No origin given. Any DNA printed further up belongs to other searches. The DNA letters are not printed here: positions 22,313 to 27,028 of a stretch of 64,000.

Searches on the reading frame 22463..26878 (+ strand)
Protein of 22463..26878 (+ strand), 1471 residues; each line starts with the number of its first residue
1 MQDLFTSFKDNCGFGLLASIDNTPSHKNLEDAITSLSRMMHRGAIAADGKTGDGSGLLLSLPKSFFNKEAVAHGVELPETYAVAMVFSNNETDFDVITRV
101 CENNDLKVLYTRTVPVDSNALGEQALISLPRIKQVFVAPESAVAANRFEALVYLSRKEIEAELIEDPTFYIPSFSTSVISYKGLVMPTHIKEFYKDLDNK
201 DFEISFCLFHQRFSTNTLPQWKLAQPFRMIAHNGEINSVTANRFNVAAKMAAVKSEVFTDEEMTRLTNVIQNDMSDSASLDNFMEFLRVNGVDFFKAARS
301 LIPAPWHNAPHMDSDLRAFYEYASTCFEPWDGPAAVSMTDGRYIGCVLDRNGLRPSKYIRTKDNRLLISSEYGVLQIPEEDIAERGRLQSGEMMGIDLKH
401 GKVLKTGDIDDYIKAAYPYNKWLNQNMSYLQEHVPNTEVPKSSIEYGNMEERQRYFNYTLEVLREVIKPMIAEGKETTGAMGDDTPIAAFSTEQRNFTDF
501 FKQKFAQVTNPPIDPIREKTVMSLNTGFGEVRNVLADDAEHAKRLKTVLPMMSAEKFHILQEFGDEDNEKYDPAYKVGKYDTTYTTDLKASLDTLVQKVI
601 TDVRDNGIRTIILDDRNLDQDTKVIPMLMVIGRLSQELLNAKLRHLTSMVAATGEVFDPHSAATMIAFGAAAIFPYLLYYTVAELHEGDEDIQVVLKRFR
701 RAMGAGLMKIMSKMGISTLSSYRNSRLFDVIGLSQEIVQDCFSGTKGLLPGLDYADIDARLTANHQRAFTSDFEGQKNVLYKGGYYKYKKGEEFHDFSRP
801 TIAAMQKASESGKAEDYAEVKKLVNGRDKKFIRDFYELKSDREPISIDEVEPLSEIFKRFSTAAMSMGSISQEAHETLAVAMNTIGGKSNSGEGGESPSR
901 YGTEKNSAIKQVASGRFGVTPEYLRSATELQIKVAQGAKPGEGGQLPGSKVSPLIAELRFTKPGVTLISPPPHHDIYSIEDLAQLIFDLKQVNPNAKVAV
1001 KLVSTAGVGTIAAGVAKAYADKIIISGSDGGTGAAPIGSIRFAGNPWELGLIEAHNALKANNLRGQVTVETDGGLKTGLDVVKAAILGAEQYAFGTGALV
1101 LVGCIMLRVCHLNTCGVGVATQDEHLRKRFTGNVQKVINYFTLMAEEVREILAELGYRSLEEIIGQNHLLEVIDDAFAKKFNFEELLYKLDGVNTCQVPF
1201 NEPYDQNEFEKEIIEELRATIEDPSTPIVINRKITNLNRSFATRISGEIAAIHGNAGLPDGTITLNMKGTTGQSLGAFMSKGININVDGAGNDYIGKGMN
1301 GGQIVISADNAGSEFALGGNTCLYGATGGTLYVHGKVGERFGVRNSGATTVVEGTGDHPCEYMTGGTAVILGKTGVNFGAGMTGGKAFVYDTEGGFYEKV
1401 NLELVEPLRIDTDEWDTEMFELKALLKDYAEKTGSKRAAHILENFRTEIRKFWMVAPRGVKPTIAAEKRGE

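Call 35: search_protein_families(library=ncbifam, proteins=[window:22463-26878:+], max_evalue=1e-10)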
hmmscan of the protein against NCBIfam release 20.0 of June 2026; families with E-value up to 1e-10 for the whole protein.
window:22463-26878:+ (1471 aa): 1 family
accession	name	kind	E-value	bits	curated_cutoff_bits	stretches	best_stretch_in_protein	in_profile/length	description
NF008730.0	PRK11750.1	equivalog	0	1814.9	1047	1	7-1460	10-1469/1490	glutamate synthase large subunit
